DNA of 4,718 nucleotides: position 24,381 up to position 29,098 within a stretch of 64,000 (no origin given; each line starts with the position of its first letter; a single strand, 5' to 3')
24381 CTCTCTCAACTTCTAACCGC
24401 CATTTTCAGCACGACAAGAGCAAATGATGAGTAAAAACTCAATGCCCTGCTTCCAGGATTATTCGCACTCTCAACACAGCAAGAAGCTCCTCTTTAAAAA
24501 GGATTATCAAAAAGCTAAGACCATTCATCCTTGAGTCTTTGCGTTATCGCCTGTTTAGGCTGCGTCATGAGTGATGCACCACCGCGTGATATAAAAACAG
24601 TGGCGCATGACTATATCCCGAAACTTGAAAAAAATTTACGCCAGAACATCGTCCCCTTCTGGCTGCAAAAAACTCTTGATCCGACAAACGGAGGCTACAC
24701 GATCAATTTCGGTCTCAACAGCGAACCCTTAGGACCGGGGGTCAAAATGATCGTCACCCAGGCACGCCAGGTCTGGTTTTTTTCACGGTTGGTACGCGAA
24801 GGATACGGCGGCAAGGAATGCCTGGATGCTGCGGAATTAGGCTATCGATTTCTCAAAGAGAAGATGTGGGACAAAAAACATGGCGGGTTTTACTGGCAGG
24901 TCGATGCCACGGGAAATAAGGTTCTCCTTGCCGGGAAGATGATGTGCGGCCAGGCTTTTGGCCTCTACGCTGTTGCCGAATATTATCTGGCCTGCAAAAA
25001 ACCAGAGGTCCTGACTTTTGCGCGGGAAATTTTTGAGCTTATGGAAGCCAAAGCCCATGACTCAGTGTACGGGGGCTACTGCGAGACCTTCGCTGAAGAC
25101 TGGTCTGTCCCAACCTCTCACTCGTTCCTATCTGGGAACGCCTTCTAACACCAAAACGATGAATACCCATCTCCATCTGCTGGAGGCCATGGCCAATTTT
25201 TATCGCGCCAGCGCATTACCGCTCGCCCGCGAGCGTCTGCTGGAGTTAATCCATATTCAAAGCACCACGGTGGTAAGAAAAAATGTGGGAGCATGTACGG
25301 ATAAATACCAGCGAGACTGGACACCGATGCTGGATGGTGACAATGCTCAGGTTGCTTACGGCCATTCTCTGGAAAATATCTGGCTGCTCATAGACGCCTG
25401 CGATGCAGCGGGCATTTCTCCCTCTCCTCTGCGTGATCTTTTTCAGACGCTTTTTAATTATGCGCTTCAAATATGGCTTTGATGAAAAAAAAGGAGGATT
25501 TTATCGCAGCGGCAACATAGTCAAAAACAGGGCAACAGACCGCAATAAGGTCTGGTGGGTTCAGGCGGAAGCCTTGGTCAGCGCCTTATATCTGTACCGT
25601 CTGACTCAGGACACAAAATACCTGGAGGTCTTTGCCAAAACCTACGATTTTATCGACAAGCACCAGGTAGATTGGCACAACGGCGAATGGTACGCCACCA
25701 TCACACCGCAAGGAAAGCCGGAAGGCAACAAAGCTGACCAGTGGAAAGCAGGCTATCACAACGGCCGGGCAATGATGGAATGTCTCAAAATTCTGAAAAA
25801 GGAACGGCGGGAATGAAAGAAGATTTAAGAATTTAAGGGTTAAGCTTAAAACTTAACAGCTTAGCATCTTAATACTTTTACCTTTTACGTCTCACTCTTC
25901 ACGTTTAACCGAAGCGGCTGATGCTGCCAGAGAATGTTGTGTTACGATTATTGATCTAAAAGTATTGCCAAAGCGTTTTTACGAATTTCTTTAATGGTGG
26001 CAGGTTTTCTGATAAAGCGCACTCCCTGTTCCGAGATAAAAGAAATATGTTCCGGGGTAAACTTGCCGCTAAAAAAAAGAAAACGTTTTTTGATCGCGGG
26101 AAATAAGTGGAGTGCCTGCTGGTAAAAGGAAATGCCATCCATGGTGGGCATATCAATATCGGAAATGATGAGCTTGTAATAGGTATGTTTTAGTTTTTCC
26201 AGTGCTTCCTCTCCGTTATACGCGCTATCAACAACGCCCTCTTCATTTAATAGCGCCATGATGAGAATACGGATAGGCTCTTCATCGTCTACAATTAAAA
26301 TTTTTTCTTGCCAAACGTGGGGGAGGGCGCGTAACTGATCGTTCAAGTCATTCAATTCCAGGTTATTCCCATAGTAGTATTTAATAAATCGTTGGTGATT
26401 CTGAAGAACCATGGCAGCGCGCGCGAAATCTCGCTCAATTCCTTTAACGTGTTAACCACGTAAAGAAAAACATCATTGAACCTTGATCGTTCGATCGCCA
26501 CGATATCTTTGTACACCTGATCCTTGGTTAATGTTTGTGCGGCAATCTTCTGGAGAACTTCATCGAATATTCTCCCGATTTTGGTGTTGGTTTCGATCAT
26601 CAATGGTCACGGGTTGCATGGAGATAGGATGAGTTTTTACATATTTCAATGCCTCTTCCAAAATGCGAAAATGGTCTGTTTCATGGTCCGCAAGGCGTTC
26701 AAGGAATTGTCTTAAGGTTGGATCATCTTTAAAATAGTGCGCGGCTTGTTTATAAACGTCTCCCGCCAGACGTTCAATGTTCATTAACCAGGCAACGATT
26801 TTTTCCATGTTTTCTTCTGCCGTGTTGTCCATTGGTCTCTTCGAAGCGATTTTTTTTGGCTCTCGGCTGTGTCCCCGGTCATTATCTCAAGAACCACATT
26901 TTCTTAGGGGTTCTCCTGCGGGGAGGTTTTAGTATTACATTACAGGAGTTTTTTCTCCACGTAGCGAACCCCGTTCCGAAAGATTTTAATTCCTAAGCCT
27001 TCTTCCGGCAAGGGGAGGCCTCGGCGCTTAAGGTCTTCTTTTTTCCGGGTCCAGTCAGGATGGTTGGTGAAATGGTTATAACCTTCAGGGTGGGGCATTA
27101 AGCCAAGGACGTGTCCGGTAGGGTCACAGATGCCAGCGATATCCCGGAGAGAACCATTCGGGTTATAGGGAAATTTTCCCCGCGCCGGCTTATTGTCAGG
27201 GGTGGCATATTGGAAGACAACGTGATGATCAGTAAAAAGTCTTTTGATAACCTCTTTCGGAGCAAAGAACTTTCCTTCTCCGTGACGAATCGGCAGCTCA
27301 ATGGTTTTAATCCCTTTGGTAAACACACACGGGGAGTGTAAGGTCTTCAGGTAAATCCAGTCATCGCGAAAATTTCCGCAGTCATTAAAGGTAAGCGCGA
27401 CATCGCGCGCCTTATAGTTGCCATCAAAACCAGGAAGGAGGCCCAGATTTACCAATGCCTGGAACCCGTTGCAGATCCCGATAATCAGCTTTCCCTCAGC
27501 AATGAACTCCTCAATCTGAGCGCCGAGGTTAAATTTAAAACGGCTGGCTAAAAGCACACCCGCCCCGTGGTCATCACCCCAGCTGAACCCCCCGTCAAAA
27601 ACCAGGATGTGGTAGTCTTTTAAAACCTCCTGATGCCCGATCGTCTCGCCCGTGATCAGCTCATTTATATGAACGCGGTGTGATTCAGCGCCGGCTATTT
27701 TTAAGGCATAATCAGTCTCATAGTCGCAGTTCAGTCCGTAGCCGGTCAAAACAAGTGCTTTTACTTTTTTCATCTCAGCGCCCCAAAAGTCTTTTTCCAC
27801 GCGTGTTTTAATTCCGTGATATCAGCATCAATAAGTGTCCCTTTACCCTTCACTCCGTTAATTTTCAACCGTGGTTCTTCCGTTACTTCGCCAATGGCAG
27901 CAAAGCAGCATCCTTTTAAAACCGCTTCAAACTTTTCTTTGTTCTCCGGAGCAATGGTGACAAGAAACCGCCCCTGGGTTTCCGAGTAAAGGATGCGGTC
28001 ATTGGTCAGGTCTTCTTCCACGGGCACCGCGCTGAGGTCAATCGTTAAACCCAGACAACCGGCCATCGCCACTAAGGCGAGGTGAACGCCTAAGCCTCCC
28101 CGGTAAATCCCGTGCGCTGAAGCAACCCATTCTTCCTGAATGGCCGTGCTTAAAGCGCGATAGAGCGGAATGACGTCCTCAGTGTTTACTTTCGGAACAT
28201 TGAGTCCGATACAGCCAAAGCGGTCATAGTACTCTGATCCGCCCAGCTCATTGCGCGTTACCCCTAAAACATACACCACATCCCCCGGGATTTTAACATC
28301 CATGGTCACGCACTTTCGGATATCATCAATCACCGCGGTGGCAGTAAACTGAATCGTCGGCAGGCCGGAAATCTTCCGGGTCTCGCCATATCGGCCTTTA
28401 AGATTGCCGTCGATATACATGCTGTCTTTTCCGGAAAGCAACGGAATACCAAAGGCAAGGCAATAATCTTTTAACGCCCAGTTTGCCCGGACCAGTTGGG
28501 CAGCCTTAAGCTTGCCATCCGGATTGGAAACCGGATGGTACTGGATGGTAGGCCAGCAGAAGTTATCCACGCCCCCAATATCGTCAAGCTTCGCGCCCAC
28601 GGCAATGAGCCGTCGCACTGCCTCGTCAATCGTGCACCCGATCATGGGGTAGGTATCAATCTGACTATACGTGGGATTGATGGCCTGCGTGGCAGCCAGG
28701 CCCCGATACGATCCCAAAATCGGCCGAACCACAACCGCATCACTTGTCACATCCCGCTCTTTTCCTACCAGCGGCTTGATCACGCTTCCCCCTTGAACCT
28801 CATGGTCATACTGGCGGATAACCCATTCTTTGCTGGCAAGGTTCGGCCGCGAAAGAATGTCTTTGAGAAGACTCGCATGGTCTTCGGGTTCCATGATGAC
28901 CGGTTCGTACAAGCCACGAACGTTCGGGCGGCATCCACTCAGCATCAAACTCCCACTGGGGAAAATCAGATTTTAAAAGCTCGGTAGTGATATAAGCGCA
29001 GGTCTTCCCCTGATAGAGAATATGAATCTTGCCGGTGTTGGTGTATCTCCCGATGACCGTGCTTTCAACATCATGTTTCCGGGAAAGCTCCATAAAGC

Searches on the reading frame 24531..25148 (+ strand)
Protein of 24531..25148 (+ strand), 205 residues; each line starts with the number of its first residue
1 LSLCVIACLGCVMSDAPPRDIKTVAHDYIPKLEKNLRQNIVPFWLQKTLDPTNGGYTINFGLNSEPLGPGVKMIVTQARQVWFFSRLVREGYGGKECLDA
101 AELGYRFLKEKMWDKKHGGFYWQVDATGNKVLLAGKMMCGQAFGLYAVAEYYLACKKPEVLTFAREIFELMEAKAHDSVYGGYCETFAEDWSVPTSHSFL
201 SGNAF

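Call 57: search_protein_families(library=pfam, proteins=[window:24531-25148:+], max_evalue=0.001)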
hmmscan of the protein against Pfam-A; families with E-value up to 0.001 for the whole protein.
window:24531-25148:+ (205 aa): 1 family
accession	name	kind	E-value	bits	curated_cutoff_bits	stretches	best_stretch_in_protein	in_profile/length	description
PF07221.17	GlcNAc_2-epim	-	5.7e-16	59.1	23.4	1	71-194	17-135/347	N-acylglucosamine 2-epimerase (GlcNAc 2-epimerase)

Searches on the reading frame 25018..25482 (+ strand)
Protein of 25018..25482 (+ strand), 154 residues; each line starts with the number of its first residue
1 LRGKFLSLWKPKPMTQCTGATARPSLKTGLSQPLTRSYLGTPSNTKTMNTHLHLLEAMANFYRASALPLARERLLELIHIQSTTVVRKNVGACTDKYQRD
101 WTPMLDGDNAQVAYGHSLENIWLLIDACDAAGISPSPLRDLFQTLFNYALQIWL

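Call 57: search_protein_families(library=pfam, proteins=[window:25018-25482:+], max_evalue=0.001)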
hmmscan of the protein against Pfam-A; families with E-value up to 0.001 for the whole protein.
window:25018-25482:+ (154 aa): 1 family
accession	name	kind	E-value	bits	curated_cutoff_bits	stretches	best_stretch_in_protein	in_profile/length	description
PF07221.17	GlcNAc_2-epim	-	5.6e-07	29.6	23.4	1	43-127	133-224/347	N-acylglucosamine 2-epimerase (GlcNAc 2-epimerase)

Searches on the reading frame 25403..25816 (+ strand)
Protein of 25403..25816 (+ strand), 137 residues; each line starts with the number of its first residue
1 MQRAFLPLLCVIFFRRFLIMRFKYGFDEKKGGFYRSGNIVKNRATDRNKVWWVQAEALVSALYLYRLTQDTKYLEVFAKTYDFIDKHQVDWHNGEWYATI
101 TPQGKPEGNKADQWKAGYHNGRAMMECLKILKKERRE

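Call 57: search_protein_families(library=pfam, proteins=[window:25403-25816:+], max_evalue=0.001)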
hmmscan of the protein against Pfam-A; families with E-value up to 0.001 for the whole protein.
window:25403-25816:+ (137 aa): 1 family
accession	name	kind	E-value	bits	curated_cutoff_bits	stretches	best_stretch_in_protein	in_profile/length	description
PF07221.17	GlcNAc_2-epim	-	2.2e-14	53.9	23.4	1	22-119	247-343/347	N-acylglucosamine 2-epimerase (GlcNAc 2-epimerase)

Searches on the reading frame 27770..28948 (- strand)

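Call 53: search_protein_families(library=pfam, proteins=[window:27770-28948:-], max_evalue=0.001)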
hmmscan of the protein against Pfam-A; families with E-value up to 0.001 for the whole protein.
window:27770-28948:- (392 aa): 1 family
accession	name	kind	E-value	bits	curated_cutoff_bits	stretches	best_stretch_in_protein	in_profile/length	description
PF02769.27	AIRS_C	-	9.3e-20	71.8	23.1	1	221-363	2-153/156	AIR synthase related protein, C-terminal domain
